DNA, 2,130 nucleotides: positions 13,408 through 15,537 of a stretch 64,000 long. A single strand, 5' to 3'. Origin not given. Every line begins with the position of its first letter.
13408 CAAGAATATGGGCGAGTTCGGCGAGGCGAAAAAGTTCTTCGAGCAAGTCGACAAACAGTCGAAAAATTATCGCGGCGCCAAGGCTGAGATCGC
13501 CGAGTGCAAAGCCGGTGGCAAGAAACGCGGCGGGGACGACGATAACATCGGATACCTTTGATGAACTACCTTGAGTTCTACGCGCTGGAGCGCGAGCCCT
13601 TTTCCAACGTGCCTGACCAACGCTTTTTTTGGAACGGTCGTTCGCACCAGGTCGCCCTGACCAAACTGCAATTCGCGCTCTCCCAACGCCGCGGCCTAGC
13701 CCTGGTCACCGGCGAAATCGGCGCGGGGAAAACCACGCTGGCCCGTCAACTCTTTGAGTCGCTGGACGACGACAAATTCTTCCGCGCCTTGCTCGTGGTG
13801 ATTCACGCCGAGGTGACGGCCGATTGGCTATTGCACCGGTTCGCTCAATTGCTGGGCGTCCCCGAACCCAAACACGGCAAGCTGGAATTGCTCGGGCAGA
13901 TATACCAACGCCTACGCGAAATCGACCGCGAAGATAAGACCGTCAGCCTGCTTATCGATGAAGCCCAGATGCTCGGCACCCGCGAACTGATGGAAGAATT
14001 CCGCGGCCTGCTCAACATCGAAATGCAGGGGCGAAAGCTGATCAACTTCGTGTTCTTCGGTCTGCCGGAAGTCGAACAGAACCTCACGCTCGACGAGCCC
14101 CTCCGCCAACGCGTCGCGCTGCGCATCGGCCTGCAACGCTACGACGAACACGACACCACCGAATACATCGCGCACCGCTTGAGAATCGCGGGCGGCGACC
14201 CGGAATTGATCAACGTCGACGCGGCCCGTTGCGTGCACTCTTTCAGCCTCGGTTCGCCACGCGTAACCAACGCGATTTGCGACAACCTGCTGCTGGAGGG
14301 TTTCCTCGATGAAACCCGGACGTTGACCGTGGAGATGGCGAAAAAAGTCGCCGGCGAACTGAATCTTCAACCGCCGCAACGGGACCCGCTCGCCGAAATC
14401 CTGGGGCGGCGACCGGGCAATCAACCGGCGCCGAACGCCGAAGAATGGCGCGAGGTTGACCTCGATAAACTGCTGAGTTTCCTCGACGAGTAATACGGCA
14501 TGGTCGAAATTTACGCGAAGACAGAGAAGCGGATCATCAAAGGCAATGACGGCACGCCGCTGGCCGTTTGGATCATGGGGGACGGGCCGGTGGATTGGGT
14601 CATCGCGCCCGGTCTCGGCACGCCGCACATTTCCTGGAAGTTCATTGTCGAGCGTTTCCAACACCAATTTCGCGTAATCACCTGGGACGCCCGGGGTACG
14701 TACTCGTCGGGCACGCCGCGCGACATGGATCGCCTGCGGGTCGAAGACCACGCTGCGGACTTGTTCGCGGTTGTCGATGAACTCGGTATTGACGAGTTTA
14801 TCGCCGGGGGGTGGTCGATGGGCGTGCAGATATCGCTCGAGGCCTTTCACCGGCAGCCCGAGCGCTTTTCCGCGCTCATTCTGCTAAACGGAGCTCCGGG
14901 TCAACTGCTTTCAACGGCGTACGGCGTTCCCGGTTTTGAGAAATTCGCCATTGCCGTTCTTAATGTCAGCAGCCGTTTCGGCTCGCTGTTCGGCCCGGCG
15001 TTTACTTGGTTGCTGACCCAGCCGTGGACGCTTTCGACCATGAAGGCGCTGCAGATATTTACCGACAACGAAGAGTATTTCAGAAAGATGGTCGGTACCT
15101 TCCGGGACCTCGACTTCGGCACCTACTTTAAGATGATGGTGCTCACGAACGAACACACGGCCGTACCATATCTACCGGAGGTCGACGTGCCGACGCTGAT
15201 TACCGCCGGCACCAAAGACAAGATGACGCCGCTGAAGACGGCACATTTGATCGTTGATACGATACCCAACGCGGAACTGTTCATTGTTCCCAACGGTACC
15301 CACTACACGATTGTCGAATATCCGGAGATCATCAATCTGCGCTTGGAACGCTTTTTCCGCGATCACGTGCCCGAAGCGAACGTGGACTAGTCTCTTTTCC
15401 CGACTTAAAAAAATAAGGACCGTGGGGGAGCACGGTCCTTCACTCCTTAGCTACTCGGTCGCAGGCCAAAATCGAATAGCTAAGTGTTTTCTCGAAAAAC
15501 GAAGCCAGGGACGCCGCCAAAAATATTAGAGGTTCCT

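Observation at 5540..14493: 2673-aa acidic TPR megaprotein translationally coupled to an ExeA/GspA-like AAA ATPase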

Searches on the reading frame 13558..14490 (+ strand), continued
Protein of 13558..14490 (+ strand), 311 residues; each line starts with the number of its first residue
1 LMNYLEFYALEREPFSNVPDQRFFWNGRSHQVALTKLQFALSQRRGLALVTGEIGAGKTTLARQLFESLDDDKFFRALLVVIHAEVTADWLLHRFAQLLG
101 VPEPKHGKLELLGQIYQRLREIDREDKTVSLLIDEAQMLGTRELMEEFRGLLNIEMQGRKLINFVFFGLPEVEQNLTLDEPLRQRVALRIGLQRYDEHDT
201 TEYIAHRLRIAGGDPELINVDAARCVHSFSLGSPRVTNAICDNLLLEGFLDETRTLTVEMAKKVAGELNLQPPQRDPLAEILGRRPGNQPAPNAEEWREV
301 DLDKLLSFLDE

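Call 61: search_protein_families(library=ncbifam, proteins=[L062:6767-9985:+, L016:7208-9994:+, L062:10001-10807:+], max_evalue=0.000001)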
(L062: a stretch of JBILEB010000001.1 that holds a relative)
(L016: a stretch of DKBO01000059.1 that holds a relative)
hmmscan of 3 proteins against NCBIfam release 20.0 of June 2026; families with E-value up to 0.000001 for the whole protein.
L062:6767-9985:+ (1073 aa): 10 families
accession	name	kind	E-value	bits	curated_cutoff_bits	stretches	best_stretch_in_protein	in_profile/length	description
NF052243.1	T4PFormProtSgmX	equivalog_domain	0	1105.1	1800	1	29-1054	1-1025/1065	type IV pili formation protein SgmX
TIGR02917.1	PEP_TPR_lipo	equivalog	1.2e-32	112.8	312.2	1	43-202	511-664/899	XrtA/PEP-CTERM system TPR-repeat protein PrsT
NF040959.1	MamA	equivalog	3.4e-29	101.8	200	0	44-93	152-201/204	magnetosome protein MamA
TIGR02521.1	type_IV_pilW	equivalog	8.5e-17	61.5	154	0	77-155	23-101/234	type IV pilus biogenesis/stability protein PilW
TIGR02795.1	tol_pal_ybgF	equivalog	5.9e-13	49.5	90.1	0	41-97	49-108/119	tol-pal system protein YbgF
NF033758.1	gliding_GltE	equivalog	9.5e-12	44.6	225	0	922-984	288-348/411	adventurous gliding motility TPR repeat lipoprotein GltE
NF002725.1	PRK02603.1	equivalog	8.8e-10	38.9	143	0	42-117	83-152/173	photosystem I assembly protein Ycf3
NF008757.0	PRK11788.1-5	equivalog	1.2e-08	34.6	363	0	42-108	118-182/388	lipopolysaccharide assembly protein LapB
NF047558.1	TPR_END_plus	domain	2e-07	30.8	32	0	146-173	6-33/56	TPR end-of-group domain-containing protein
NF047507.1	TPR_BatC_Lepto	exception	3e-07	30.1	175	0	58-182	19-139/214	TPR repeat-containing protein BatC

L016:7208-9994:+ (929 aa): 14 families
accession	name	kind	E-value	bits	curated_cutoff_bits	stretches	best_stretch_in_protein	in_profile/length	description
NF052243.1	T4PFormProtSgmX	equivalog_domain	5.7e-63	213.6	1800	2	746-905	857-1018/1065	type IV pili formation protein SgmX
NF040959.1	MamA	equivalog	7.7e-29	100.6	200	2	782-900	68-182/204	magnetosome protein MamA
TIGR02917.1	PEP_TPR_lipo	equivalog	1.3e-24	86.2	312.2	1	70-377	478-774/899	XrtA/PEP-CTERM system TPR-repeat protein PrsT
TIGR02521.1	type_IV_pilW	equivalog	4.6e-18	65.6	154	0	162-235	28-101/234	type IV pilus biogenesis/stability protein PilW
NF008757.0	PRK11788.1-5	equivalog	2.5e-15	56.5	363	0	22-224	38-239/388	lipopolysaccharide assembly protein LapB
TIGR02795.1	tol_pal_ybgF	equivalog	1.6e-13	51.3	90.1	0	167-269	4-112/119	tol-pal system protein YbgF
TIGR02552.1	LcrH_SycD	equivalog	1.7e-13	50.4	104.8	1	171-267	24-120/136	SycD/LcrH family type III secretion system chaperone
NF033762.1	social_mot_Tgl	equivalog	4.1e-12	46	225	0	783-840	29-87/252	social motility TPR repeat lipoprotein Tgl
NF047507.1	TPR_BatC_Lepto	exception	9.5e-11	41.6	175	0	833-918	72-157/214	TPR repeat-containing protein BatC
NF002725.1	PRK02603.1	equivalog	2.1e-10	40.9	143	0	767-875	53-163/173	photosystem I assembly protein Ycf3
NF052415.1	T3SS_chap_SctY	equivalog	2.1e-09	37.8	70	0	241-295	14-68/106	type III secretion apparatus assembly chaperone SctY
NF033758.1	gliding_GltE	equivalog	2.6e-09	36.6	225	0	772-879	75-176/411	adventurous gliding motility TPR repeat lipoprotein GltE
NF008756.0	PRK11788.1-4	equivalog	2.9e-08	33.2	474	0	247-364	194-307/389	lipopolysaccharide assembly protein LapB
NF040561.1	PrimPol_Msp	equivalog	7.2e-08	31.4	200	0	162-219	22-79/515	CRISPR-associated primase-polymerase type A1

L062:10001-10807:+ (269 aa): 1 family
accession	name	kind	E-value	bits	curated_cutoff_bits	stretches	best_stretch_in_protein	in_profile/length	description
TIGR03015.1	pepcterm_ATPase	hypoth_equivalog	3.1e-59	200.6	324.5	1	3-267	2-266/269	XrtA/PEP-CTERM system-associated ATPase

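Call 79: search_protein_families(library=padloc, proteins=[window:13561-14490:+], max_evalue=0.001)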
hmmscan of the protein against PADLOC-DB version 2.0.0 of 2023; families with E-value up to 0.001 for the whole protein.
window:13561-14490:+ (310 aa): 4 families
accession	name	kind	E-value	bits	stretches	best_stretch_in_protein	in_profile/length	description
PDLC04140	mad8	-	7.7e-07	26.9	1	43-157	26-117/314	mads_8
PDLC00914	TRIP13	-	4.6e-05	21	1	24-84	52-111/302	TRIP13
PDLC01767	Cas3e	-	0.0002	18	1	18-98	180-255/680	-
PDLC05079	PDC-S73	-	0.00081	16.3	0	23-67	175-214/752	-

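Call 81: list_cluster_members(proteins=[P0002, P0010, P0014, P0016, P0123, P0126, P0020, P0030])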
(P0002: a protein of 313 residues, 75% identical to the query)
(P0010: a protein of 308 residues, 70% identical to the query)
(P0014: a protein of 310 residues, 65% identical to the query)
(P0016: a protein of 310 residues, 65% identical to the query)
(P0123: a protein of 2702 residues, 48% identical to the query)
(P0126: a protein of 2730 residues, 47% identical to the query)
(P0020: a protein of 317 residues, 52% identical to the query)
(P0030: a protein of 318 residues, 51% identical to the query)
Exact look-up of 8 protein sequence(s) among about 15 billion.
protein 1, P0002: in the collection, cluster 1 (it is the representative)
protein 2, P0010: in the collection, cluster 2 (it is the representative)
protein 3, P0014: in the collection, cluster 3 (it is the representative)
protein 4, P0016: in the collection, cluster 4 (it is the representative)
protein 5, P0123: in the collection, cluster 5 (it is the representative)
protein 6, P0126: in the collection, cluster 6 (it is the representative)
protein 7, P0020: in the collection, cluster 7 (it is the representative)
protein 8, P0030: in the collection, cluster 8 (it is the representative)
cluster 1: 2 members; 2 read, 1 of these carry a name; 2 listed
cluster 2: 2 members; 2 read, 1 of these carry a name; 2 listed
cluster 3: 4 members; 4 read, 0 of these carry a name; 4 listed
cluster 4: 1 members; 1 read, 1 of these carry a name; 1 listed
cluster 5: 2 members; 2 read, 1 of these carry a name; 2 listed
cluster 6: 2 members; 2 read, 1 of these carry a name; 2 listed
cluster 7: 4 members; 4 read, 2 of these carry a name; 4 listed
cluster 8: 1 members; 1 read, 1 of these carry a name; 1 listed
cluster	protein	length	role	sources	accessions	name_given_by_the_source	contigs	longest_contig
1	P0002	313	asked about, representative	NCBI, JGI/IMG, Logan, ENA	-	type II secretory pathway predicted ATPase ExeA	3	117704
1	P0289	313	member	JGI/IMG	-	-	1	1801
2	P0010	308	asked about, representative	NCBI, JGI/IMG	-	type II secretory pathway predicted ATPase ExeA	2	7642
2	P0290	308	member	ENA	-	-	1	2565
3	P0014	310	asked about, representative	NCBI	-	-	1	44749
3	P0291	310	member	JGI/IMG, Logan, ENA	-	-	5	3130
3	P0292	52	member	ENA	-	-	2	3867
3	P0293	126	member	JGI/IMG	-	-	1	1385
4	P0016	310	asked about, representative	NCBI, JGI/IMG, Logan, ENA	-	type II secretory pathway predicted ATPase ExeA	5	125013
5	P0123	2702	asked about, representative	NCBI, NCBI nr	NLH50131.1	MAG: tetratricopeptide repeat protein [Myxococcales bacterium] | tetratricopeptide repeat protein [Myxococcales bacterium]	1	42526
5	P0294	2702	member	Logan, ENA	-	-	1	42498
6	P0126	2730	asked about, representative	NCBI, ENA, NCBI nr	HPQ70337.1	MAG TPA: tetratricopeptide repeat protein [bacterium] | tetratricopeptide repeat protein [bacterium]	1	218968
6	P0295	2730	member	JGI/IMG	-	-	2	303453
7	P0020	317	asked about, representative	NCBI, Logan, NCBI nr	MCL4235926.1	MAG: AAA family ATPase [Deltaproteobacteria bacterium] | AAA family ATPase [Deltaproteobacteria bacterium]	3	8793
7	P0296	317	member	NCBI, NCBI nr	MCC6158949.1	MAG: AAA family ATPase [Deltaproteobacteria bacterium] | AAA family ATPase [Deltaproteobacteria bacterium]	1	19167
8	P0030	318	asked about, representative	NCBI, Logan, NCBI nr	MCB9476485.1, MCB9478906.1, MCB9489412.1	MAG: AAA family ATPase [Deltaproteobacteria bacterium] | AAA family ATPase [Deltaproteobacteria bacterium]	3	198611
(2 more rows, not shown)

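Call 84: find_homologous_proteins(query=L062:6851-9985:+, max_evalue=1e-100)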
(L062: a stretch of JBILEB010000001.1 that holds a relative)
Query L062:6851-9985:+ (1045 aa): 900 proteins with E <= 1e-100 among 8000 candidates; the best 120 are listed.
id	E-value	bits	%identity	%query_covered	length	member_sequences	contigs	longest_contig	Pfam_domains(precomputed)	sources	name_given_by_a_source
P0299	0.0e+0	2281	100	100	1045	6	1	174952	PF13431.13,PF23914.2,PF13414.13,PF25058.2,PF13176.13,PF13428.13,PF25064.2,PF14559.13,PF24575.2,PF13371.13,PF00515.35,PF12895.14,PF13424.13,PF21033.5,PF13432.13,PF13181.13,PF14561.13,PF07719.24,PF13174.13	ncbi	-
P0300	0.0e+0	2004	90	100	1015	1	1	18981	PF13431.13,PF23914.2,PF20225.5,PF13414.13,PF25058.2,PF13176.13,PF13428.13,PF25064.2,PF14559.13,PF24575.2,PF13371.13,PF00515.35,PF12895.14,PF13424.13,PF21033.5,PF13432.13,PF13181.13,PF14561.13,PF07719.24,PF13174.13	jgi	jgi:pilus assembly protein FimV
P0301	0.0e+0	1746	80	100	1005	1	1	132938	PF13431.13,PF23914.2,PF13414.13,PF13428.13,PF25064.2,PF14559.13,PF24575.2,PF13371.13,PF00515.35,PF12895.14,PF13424.13,PF13432.13,PF13181.13,PF14561.13,PF07719.24,PF13174.13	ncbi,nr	ncbi:MAG: tetratricopeptide repeat protein [Myxococcaceae bacterium]|nr:tetratricopeptide repeat pro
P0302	0.0e+0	1731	80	100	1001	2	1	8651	PF13431.13,PF23914.2,PF13414.13,PF25058.2,PF13428.13,PF25064.2,PF14559.13,PF24575.2,PF13371.13,PF00515.35,PF12895.14,PF13424.13,PF21033.5,PF13432.13,PF13181.13,PF14561.13,PF07719.24,PF13174.13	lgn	-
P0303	0.0e+0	1556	73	100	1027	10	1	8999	PF03704.24,PF13431.13,PF23914.2,PF20225.5,PF13414.13,PF25058.2,PF13176.13,PF13428.13,PF25064.2,PF14559.13,PF24575.2,PF13371.13,PF00515.35,PF12895.14,PF13424.13,PF13432.13,PF13181.13,PF14561.13,PF07719.24,PF13174.13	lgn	-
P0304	0.0e+0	1544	72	100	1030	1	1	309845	PF03704.24,PF13431.13,PF23914.2,PF20225.5,PF13414.13,PF25058.2,PF13176.13,PF13428.13,PF25064.2,PF14559.13,PF24575.2,PF13371.13,PF00515.35,PF12895.14,PF13424.13,PF13432.13,PF13181.13,PF14561.13,PF07719.24,PF13174.13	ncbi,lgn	-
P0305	0.0e+0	1544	72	100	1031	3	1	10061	PF03704.24,PF13431.13,PF23914.2,PF20225.5,PF13414.13,PF25058.2,PF13176.13,PF13428.13,PF25064.2,PF14559.13,PF24575.2,PF13371.13,PF00515.35,PF12895.14,PF13424.13,PF13432.13,PF13181.13,PF14561.13,PF07719.24,PF13174.13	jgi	-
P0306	0.0e+0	1524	72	100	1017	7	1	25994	PF13431.13,PF23914.2,PF20225.5,PF13414.13,PF25058.2,PF13176.13,PF13428.13,PF25064.2,PF14559.13,PF24575.2,PF13371.13,PF00515.35,PF12895.14,PF13424.13,PF13432.13,PF13181.13,PF14561.13,PF07719.24,PF13174.13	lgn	-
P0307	0.0e+0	1519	71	100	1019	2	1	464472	PF03704.24,PF13431.13,PF23914.2,PF20225.5,PF13414.13,PF25058.2,PF13176.13,PF13428.13,PF25064.2,PF14559.13,PF24575.2,PF13371.13,PF00515.35,PF12895.14,PF13424.13,PF13432.13,PF13181.13,PF14561.13,PF07719.24,PF13174.13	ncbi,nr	ncbi:MAG: tetratricopeptide repeat protein [Myxococcales bacterium]|nr:tetratricopeptide repeat prot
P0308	0.0e+0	1517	72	100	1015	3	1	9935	PF13431.13,PF13414.13,PF25058.2,PF13428.13,PF25064.2,PF14559.13,PF24575.2,PF13371.13,PF00515.35,PF12895.14,PF13424.13,PF21033.5,PF13432.13,PF13181.13,PF14561.13,PF07719.24,PF13174.13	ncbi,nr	ncbi:MAG: tetratricopeptide repeat protein [Myxococcaceae bacterium]|nr:tetratricopeptide repeat pro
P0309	0.0e+0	1491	71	100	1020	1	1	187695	PF13431.13,PF23914.2,PF13414.13,PF25058.2,PF13176.13,PF13428.13,PF25064.2,PF14559.13,PF24575.2,PF13371.13,PF00515.35,PF12895.14,PF13424.13,PF13432.13,PF13181.13,PF14561.13,PF07719.24,PF13174.13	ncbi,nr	ncbi:MAG: tetratricopeptide repeat protein [Myxococcaceae bacterium]|nr:tetratricopeptide repeat pro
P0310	0.0e+0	1474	70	100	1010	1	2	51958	PF13431.13,PF23914.2,PF20225.5,PF13414.13,PF25058.2,PF13176.13,PF13428.13,PF25064.2,PF14559.13,PF24575.2,PF13371.13,PF00515.35,PF12895.14,PF13424.13,PF13432.13,PF13181.13,PF14561.13,PF07719.24,PF13174.13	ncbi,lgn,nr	ncbi:MAG: tetratricopeptide repeat protein [Myxococcus sp.]|nr:tetratricopeptide repeat protein [Myx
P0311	0.0e+0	1447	69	100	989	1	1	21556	PF13431.13,PF23914.2,PF13414.13,PF25058.2,PF13176.13,PF13428.13,PF25064.2,PF14559.13,PF24575.2,PF13371.13,PF00515.35,PF12895.14,PF13424.13,PF13432.13,PF13181.13,PF14561.13,PF07719.24,PF13174.13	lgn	-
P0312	0.0e+0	1435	68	100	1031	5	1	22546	PF13431.13,PF23914.2,PF13414.13,PF25058.2,PF13428.13,PF25064.2,PF14559.13,PF24575.2,PF13371.13,PF00515.35,PF12895.14,PF13424.13,PF21033.5,PF13432.13,PF13181.13,PF14561.13,PF07719.24,PF13174.13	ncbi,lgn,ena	-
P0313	0.0e+0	1360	65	100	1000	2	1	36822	PF13431.13,PF23914.2,PF13414.13,PF13176.13,PF13428.13,PF25064.2,PF14559.13,PF24575.2,PF13371.13,PF00515.35,PF12895.14,PF13424.13,PF21033.5,PF13432.13,PF13181.13,PF14561.13,PF07719.24,PF13174.13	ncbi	-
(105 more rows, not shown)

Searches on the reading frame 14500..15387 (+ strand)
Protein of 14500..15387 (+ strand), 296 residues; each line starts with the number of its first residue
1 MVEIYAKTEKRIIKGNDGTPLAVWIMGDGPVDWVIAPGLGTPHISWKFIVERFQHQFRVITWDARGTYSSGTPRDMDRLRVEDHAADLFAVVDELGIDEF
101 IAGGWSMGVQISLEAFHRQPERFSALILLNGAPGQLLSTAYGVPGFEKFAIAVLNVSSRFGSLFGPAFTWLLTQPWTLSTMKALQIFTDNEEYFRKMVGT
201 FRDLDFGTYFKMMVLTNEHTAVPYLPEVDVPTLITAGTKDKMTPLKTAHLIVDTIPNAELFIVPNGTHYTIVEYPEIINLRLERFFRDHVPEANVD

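Call 6: search_protein_families(library=pfam, proteins=[window:14500-15387:+], max_evalue=0.01)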
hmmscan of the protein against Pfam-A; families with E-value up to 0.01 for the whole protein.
window:14500-15387:+ (296 aa): 5 families
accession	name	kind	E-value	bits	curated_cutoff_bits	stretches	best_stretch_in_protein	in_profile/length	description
PF00561.26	Abhydrolase_1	-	8.8e-22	78.4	25.8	1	35-273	5-243/245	alpha/beta hydrolase fold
PF12697.13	Abhydrolase_6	-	2.4e-12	48.4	26.3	1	34-276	2-212/217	Alpha/beta hydrolase family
PF12146.15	Hydrolase_4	-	5.7e-11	42.6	27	1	54-273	29-237/239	Serine aminopeptidase, S33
PF08386.16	Abhydrolase_4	-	0.00011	22.7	21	1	228-288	33-93/103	TAP-like protein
PF12740.14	PETase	-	0.0081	16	28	0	34-121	58-148/263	PET hydrolase-like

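Call 7: search_protein_families(library=ncbifam, proteins=[window:14500-15387:+], max_evalue=0.01)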
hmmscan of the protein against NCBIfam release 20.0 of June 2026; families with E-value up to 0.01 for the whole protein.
window:14500-15387:+ (296 aa): 31 families (the best 25 are shown)
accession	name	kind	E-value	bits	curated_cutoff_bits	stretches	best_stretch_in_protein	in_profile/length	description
NF051488.1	bifunc_PcaDC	exception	1.4e-28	100.2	390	2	34-132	16-112/375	bifunctional 3-oxoadipate enol-lactonase/4-carboxymuconolactone decarboxylase PcaDC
TIGR02427.1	protocat_pcaD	equivalog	5e-26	91.6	255.85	2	34-132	17-113/251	3-oxoadipate enol-lactonase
NF051487.1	bifunc_PcaCD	exception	1e-18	67.6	430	2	216-286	341-411/413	bifunctional 4-carboxymuconolactone decarboxylase/3-oxoadipate enol-lactonase PcaCD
TIGR03611.1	RutD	equivalog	4.9e-18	65.4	238.5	2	34-131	17-113/258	pyrimidine utilization protein D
NF050089.1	i_nPHAscl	equivalog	6.1e-16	58.3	300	1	45-132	33-118/288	intracellular short-chain-length polyhydroxyalkanoate depolymerase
TIGR01250.1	pro_imino_pep_2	subfamily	3e-14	53.3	167.65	2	223-285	225-286/288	proline iminopeptidase-family hydrolase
TIGR03695.1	menH_SHCHC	equivalog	1.1e-11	44.7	208.55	1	43-134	15-107/252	2-succinyl-6-hydroxy-2,4-cyclohexadiene-1-carboxylate synthase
NF004514.1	PRK05855.1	equivalog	2e-10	39.9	455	1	13-99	4-91/578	SDR family oxidoreductase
TIGR02240.1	PHA_depoly_arom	equivalog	4.7e-10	39.3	250.6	1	207-273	186-251/276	poly(3-hydroxyalkanoate) depolymerase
NF052610.1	macro_16_ester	equivalog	2.1e-09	37.1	420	1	57-268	52-262/281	alpha/beta fold macrolide esterase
TIGR01738.1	bioH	equivalog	2.2e-09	37.3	206.95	1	28-278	2-237/245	pimeloyl-ACP methyl ester esterase BioH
TIGR03056.1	bchO_mg_che_rel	equivalog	7.5e-09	35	172.55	1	27-276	24-267/278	alpha/beta fold hydrolase BchO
NF058673.1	LipAdnlyCyLipJMY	equivalog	1.1e-08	34.3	800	1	21-143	20-148/449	bifunctional lipase/adenylate cyclase LipJ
NF041759.1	mac_hydro_EstT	equivalog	5.3e-08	32.4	450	1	53-268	47-259/278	macrolide hydrolase EstT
NF045632.1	hydroxlase_HsaD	equivalog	5.5e-08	32.1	400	1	231-276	233-278/290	4,5:9,10-diseco-3-hydroxy-5,9,17-trioxoandrosta-1(10),2-diene-4-oate hydrolase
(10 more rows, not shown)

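Call 79: search_protein_families(library=padloc, proteins=[window:14500-15387:+], max_evalue=0.001)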
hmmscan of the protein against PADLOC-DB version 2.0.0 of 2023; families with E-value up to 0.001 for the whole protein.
window:14500-15387:+ (296 aa): 0 families
